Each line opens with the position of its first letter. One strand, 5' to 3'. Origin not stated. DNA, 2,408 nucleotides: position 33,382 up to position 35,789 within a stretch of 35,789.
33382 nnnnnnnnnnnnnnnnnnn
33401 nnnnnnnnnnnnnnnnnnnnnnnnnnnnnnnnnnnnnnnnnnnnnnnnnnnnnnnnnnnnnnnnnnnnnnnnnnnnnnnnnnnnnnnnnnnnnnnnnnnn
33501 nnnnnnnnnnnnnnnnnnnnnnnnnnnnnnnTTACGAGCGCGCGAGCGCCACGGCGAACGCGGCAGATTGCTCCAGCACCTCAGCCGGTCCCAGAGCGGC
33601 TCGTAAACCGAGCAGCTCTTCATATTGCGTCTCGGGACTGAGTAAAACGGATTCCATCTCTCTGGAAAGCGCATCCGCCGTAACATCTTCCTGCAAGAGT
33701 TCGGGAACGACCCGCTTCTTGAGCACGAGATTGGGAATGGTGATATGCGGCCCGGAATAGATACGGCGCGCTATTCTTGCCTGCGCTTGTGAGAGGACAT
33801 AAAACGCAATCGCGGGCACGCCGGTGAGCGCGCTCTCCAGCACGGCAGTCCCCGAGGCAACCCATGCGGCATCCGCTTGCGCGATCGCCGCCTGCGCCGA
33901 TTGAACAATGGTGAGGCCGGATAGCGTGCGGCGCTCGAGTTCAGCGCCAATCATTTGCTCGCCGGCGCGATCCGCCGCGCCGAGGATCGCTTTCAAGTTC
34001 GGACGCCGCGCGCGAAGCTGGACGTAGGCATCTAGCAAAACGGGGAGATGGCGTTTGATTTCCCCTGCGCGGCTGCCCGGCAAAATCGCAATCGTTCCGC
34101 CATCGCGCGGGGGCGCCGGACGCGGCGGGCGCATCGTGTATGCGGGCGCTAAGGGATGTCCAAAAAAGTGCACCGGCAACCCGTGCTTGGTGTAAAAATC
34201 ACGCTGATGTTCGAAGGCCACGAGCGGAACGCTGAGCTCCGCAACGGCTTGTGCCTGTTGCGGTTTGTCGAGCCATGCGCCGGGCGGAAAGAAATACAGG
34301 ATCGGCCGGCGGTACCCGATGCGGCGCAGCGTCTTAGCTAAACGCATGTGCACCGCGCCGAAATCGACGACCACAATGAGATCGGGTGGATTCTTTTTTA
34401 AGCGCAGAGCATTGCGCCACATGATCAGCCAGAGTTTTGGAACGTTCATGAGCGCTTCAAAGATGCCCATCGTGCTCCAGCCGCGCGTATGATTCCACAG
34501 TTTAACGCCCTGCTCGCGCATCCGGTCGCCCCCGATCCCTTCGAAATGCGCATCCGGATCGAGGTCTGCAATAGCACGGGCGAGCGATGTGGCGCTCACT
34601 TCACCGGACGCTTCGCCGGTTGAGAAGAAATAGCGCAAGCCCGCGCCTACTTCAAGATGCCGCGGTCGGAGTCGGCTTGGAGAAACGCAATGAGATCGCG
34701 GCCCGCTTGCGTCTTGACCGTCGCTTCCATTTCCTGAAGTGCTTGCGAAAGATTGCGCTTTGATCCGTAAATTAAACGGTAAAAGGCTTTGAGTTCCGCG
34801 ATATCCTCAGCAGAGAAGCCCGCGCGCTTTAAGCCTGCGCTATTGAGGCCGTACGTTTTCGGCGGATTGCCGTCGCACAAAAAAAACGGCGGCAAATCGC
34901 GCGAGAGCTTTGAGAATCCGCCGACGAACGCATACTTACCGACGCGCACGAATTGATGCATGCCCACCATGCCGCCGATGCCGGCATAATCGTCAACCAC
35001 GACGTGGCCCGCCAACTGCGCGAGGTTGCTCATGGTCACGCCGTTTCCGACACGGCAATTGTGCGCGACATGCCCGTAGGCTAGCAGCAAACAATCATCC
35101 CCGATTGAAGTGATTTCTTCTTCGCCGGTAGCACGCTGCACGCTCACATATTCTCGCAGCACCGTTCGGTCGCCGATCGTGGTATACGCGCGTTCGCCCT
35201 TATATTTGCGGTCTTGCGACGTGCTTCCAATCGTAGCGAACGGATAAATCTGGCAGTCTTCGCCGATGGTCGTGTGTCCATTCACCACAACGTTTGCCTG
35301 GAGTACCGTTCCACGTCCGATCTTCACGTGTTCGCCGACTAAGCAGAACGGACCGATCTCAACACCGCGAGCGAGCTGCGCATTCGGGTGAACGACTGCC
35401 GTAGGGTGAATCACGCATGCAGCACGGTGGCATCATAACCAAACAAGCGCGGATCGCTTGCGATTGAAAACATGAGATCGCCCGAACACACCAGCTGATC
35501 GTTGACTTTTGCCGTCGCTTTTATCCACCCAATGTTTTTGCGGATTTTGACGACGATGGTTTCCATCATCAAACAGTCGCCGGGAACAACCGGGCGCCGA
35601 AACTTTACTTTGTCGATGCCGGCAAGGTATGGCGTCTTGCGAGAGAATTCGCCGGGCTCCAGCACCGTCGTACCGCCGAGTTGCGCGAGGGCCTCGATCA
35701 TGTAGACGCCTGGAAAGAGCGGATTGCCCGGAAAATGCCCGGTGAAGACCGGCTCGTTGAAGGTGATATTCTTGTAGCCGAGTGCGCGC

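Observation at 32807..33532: Stand-alone UshA-type metallophosphoesterase wedged between lpxB and its paralogue: candidate missing UDP-2,3-diacylglucosamine hydrolase (LpxH/LpxI/LpxG analogue)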

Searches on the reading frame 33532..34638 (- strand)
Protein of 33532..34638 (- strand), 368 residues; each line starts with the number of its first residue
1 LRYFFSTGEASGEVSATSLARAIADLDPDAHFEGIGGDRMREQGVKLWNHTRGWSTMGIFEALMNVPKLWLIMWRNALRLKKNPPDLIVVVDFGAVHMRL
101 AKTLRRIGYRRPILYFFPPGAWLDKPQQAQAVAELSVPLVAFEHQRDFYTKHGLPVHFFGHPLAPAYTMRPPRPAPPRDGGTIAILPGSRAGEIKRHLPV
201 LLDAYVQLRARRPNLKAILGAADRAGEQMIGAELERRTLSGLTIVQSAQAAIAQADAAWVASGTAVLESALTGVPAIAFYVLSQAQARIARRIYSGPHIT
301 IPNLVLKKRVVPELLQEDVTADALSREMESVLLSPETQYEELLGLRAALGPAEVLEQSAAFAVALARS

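Call 3: search_protein_families(library=pfam, proteins=[window:33532-34638:-], max_evalue=0.01)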
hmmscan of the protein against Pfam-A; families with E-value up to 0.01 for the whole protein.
window:33532-34638:- (368 aa): 1 family
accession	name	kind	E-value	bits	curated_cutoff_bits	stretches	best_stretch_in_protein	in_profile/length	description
PF02684.21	LpxB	-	5.4e-66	223.4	22.6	1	4-341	2-348/374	Lipid-A-disaccharide synthetase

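Call 4: search_protein_families(library=ncbifam, proteins=[window:33532-34638:-], max_evalue=0.01)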
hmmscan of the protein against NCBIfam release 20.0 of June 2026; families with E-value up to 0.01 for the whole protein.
window:33532-34638:- (368 aa): 3 families
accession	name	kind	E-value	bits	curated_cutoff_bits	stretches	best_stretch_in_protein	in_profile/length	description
TIGR00215.1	lpxB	equivalog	3.2e-52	177.7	190.25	1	6-335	12-349/382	lipid-A-disaccharide synthase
NF002173.0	PRK01021.1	equivalog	5.8e-33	114.3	1033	1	2-315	228-551/610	lipid-A-disaccharide synthase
TIGR03492.1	TIGR03492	hypoth_equivalog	5.2e-05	22.1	219.2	1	149-237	175-261/396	lipid-A-disaccharide synthase-related protein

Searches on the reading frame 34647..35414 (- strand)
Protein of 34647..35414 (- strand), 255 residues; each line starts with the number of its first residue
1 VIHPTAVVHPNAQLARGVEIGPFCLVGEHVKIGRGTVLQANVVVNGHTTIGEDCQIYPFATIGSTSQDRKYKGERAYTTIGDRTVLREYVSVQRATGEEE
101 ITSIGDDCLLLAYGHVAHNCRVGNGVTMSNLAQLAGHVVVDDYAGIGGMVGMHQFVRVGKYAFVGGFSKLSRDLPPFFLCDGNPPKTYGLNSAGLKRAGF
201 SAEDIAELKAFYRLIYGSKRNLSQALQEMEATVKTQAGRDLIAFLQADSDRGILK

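Call 3: search_protein_families(library=pfam, proteins=[window:34647-35414:-], max_evalue=0.01)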
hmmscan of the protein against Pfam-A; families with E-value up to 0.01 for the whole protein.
window:34647-35414:- (255 aa): 5 families
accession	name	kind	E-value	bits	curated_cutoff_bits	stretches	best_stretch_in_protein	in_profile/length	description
PF00132.30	Hexapep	-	4e-24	83.7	27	3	29-63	1-35/36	Bacterial transferase hexapeptide (six repeats)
PF13720.11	Acetyltransf_11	-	6.3e-22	78.2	24.5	1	173-253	1-81/82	Udp N-acetylglucosamine O-acyltransferase; Domain 2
PF25084.1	LbH_EIF2B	-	1.4e-06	28.7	54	1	15-56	7-47/105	EIF2B subunit epsilon LbH domain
PF25087.1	GMPPB_C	-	5.4e-06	26.5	39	0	81-148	26-91/110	GMPPB C-terminal domain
PF14602.12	Hexapep_2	-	0.0022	18.1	27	0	30-44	18-32/34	Hexapeptide repeat of succinyl-transferase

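Call 4: search_protein_families(library=ncbifam, proteins=[window:34647-35414:-], max_evalue=0.01)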
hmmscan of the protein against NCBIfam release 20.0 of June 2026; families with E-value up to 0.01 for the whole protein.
window:34647-35414:- (255 aa): 30 families (the best 25 are shown)
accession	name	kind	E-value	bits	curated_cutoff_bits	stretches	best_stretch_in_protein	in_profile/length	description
NF003657.0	PRK05289.1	equivalog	1.3e-102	342.4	226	1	1-254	5-259/264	acyl-ACP--UDP-N-acetylglucosamine O-acyltransferase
TIGR01852.1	lipid_A_lpxA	equivalog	1.5e-96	322.5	231.05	1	2-253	1-253/254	acyl-ACP--UDP-N-acetylglucosamine O-acyltransferase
NF002060.0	PRK00892.1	subfamily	1.3e-25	90.3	207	2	2-65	104-167/345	UDP-3-O-(3-hydroxymyristoyl)glucosamine N-acyltransferase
TIGR03570.1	NeuD_NnaD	subfamily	4.4e-22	78.7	160.8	2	1-64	89-152/202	NeuD/PglB/VioB family sugar acetyltransferase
TIGR01853.1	lipid_A_lpxD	equivalog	1.9e-21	76.3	242.5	2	2-64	95-157/325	UDP-3-O-(3-hydroxymyristoyl)glucosamine N-acyltransferase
NF010937.0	PRK14357.1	equivalog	1.1e-09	37.7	658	1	25-179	251-425/448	bifunctional UDP-N-acetylglucosamine diphosphorylase/glucosamine-1-phosphate N-acetyltransferase GlmU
NF010934.1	PRK14354.1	equivalog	1.1e-08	34.1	450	1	26-64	259-297/447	bifunctional UDP-N-acetylglucosamine diphosphorylase/glucosamine-1-phosphate N-acetyltransferase GlmU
NF010935.0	PRK14355.1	equivalog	2.1e-07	29.9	718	1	27-153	266-354/459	bifunctional UDP-N-acetylglucosamine diphosphorylase/glucosamine-1-phosphate N-acetyltransferase GlmU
TIGR01173.1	glmU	equivalog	2.3e-07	30.1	366.85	1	2-177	271-431/452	bifunctional UDP-N-acetylglucosamine diphosphorylase/glucosamine-1-phosphate N-acetyltransferase GlmU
NF041874.1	EPS_EpsC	equivalog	3.7e-07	30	150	1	12-85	56-121/168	serine O-acetyltransferase EpsC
TIGR03532.1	DapD_Ac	equivalog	8e-06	25.6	231.75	0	100-186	121-209/231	2,3,4,5-tetrahydropyridine-2,6-dicarboxylate N-acetyltransferase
TIGR03992.1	Arch_glmU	subfamily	1.8e-05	23.8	292.1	1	20-64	239-283/393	bifunctional sugar-1-phosphate nucleotidylyltransferase/acetyltransferase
NF007797.0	PRK10502.1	subfamily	0.00011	21.9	192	0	134-186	122-174/183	WcaF family extracellular polysaccharide biosynthesis acetyltransferase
NF010932.0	PRK14352.1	equivalog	0.00019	20.2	611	1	26-148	270-387/488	bifunctional UDP-N-acetylglucosamine diphosphorylase/glucosamine-1-phosphate N-acetyltransferase GlmU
NF010933.0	PRK14353.1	equivalog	0.00019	20.2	505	1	9-176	266-419/453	bifunctional UDP-N-acetylglucosamine diphosphorylase/glucosamine-1-phosphate N-acetyltransferase GlmU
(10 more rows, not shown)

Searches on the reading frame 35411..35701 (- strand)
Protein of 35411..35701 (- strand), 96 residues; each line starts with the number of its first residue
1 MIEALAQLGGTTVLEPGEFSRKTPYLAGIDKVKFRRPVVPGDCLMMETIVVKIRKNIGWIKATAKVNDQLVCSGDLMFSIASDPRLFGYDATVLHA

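Call 68: search_protein_families(library=pfam, proteins=[window:35411-35701:-], max_evalue=0.001)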
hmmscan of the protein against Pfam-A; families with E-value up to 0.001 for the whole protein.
window:35411-35701:- (96 aa): 2 families
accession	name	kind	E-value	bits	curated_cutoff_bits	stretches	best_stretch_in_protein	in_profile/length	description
PF07977.19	FabA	-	1.4e-09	38.1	23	1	1-73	55-136/138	FabA-like domain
PF03061.28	4HBT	-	0.00072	20.3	20.6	1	9-71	25-77/79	Thioesterase superfamily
